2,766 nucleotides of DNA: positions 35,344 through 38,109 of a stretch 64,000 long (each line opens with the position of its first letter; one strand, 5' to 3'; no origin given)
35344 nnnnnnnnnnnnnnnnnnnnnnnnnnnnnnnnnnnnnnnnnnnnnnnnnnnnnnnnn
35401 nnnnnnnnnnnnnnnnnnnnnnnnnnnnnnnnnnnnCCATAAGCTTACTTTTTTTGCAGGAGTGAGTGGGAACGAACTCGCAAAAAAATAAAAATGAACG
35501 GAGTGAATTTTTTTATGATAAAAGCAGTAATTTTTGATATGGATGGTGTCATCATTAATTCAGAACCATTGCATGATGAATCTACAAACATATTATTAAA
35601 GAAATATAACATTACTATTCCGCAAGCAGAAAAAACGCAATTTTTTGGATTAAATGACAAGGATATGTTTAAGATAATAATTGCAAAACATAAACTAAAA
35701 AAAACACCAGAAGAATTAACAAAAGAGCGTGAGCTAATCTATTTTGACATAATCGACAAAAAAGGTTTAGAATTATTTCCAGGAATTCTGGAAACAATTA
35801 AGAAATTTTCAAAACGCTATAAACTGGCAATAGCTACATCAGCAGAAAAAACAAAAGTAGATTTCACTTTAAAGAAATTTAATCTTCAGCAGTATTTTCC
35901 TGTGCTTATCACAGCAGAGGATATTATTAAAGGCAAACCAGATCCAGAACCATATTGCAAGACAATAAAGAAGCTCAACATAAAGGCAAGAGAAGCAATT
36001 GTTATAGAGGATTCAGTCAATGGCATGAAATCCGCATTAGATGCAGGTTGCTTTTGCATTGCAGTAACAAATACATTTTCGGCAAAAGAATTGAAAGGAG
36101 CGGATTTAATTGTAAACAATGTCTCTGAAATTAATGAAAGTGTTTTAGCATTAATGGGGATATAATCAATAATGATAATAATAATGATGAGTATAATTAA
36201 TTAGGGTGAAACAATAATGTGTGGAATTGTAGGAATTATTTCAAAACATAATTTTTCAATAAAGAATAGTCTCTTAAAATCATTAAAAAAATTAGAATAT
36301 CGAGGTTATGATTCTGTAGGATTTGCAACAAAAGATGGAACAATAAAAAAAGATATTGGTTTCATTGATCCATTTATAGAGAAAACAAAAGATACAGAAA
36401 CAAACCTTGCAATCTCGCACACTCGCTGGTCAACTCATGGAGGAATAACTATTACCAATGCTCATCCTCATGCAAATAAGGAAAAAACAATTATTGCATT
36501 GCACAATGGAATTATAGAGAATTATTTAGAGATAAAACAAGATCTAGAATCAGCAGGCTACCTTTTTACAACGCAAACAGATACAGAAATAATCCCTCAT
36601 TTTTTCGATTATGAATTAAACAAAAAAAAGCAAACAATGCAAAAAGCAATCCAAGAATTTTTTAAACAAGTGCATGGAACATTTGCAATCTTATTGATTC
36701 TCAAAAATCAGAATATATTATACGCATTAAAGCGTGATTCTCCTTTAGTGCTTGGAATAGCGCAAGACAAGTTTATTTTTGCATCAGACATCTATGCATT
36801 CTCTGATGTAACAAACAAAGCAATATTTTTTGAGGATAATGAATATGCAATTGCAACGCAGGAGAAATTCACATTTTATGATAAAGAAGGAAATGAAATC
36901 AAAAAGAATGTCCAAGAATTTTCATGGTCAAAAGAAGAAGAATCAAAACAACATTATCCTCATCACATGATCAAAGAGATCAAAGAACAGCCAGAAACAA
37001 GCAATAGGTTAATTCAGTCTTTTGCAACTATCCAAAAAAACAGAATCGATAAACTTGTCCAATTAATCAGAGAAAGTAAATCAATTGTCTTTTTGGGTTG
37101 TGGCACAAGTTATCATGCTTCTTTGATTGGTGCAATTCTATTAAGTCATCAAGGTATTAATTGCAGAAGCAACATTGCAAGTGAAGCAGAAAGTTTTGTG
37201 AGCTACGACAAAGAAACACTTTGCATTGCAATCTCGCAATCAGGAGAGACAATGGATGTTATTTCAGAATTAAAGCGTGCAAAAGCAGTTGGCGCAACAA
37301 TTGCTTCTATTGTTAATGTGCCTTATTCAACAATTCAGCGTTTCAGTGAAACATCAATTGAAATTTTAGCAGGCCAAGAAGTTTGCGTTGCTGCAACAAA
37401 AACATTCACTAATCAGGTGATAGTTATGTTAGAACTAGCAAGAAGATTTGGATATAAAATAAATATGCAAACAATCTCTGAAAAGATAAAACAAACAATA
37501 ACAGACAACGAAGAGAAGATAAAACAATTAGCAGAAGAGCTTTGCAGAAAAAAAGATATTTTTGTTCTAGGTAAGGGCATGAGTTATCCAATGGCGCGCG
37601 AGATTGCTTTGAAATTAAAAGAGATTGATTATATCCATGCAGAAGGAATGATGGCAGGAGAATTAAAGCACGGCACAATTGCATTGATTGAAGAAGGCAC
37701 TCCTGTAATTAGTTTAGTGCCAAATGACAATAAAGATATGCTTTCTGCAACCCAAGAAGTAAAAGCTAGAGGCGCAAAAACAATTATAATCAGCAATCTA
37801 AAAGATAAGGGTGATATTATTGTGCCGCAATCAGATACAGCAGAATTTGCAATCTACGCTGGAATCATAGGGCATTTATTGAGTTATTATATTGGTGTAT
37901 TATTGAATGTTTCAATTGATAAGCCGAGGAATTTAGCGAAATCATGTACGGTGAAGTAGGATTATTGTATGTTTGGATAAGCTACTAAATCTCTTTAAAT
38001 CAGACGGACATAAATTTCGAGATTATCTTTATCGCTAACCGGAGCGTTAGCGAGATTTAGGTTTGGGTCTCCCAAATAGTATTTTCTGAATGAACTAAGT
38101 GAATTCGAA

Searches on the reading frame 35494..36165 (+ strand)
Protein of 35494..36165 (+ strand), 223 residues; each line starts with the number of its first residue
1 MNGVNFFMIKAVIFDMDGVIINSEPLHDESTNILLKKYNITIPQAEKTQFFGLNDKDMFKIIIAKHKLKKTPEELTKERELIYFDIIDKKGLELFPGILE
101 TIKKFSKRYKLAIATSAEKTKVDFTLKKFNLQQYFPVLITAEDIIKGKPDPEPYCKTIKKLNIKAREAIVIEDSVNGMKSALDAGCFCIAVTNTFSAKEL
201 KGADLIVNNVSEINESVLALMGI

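Call 8: search_protein_families(library=ncbifam, proteins=[window:35494-36165:+])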
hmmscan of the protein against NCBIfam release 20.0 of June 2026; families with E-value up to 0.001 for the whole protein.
window:35494-36165:+ (223 aa): 34 families (the best 25 are shown)
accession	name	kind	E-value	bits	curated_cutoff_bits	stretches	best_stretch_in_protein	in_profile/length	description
TIGR02009.1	PGMB-YQAB-SF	subfamily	7e-38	130.7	153.35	1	9-191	1-186/186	beta-phosphoglucomutase family hydrolase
TIGR01990.1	bPGM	equivalog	2.2e-30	106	189.4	1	9-191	1-186/187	beta-phosphoglucomutase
NF053653.1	InDiPhoBT2121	equivalog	7e-29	100.9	245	1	9-215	1-213/216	inorganic diphosphatase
NF008087.0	PRK10826.1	equivalog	1.7e-27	96.5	191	1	8-199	6-199/222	hexitol phosphatase HxpB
NF009804.0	PRK13288.1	equivalog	2e-23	83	218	1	8-199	2-189/215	pyrophosphatase PpaX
NF009695.0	PRK13222.1-2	equivalog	1.3e-22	80.5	225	1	8-217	5-222/226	phosphoglycolate phosphatase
NF008000.0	PRK10725.1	equivalog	2.2e-22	80.1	215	1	10-191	6-185/188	fructose-1-phosphate/6-phosphogluconate phosphatase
NF008610.0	PRK11587.1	equivalog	6.2e-22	78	282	1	9-214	3-204/219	sugar phosphatase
NF046057.1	bifunc_MtlD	equivalog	8.1e-22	77.4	800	1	8-193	6-193/683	bifunctional mannitol-1-phosphate dehydrogenase/phosphatase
NF009697.0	PRK13222.1-4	equivalog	1.1e-21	77.3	327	1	6-196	4-198/232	phosphoglycolate phosphatase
TIGR01449.2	PGP_bact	equivalog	7.9e-20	71.3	180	1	12-213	1-209/213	phosphoglycolate phosphatase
TIGR02253.1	CTE7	subfamily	2.8e-19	69.8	169.75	1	8-212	1-219/221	TIGR02253 family HAD-type hydrolase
NF007854.0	PRK10563.1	equivalog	2e-16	60.3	211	1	8-186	3-180/221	6-phosphogluconate phosphatase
NF009694.0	PRK13222.1-1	equivalog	2.4e-15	56.5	415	1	83-212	101-234/252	phosphoglycolate phosphatase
TIGR01509.1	HAD-SF-IA-v3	subfamily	4e-15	56.3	29.4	1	69-190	41-153/154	HAD-IA family hydrolase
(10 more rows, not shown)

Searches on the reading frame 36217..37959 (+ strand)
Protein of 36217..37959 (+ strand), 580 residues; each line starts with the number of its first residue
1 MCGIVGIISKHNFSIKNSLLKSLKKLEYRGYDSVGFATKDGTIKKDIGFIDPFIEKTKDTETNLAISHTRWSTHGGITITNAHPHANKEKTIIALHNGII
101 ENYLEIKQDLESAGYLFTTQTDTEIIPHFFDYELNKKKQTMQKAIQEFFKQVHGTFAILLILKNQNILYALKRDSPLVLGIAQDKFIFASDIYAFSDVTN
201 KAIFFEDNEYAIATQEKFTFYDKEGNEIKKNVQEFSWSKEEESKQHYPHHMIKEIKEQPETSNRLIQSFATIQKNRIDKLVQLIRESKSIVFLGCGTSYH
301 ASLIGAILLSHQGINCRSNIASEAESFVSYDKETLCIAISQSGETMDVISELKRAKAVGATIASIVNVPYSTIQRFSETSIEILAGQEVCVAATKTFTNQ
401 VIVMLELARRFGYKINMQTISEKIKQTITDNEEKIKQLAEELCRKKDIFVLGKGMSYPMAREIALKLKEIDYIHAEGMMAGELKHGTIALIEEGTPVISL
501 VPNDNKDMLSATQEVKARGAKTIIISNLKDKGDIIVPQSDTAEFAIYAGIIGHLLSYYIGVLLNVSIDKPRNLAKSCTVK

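Call 51: search_protein_families(library=pfam, proteins=[window:36217-37959:+], max_evalue=0.00001)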
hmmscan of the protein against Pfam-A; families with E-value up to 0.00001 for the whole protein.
window:36217-37959:+ (580 aa): 3 families
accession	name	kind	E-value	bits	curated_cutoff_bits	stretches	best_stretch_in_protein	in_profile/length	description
PF01380.27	SIS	-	2.6e-43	147.4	25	2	284-404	2-125/131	SIS domain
PF13537.11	GATase_7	-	2.7e-16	60.1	25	1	81-195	12-121/123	Glutamine amidotransferase domain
PF13522.11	GATase_6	-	3.4e-15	56.7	27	1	61-191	9-130/130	Glutamine amidotransferase domain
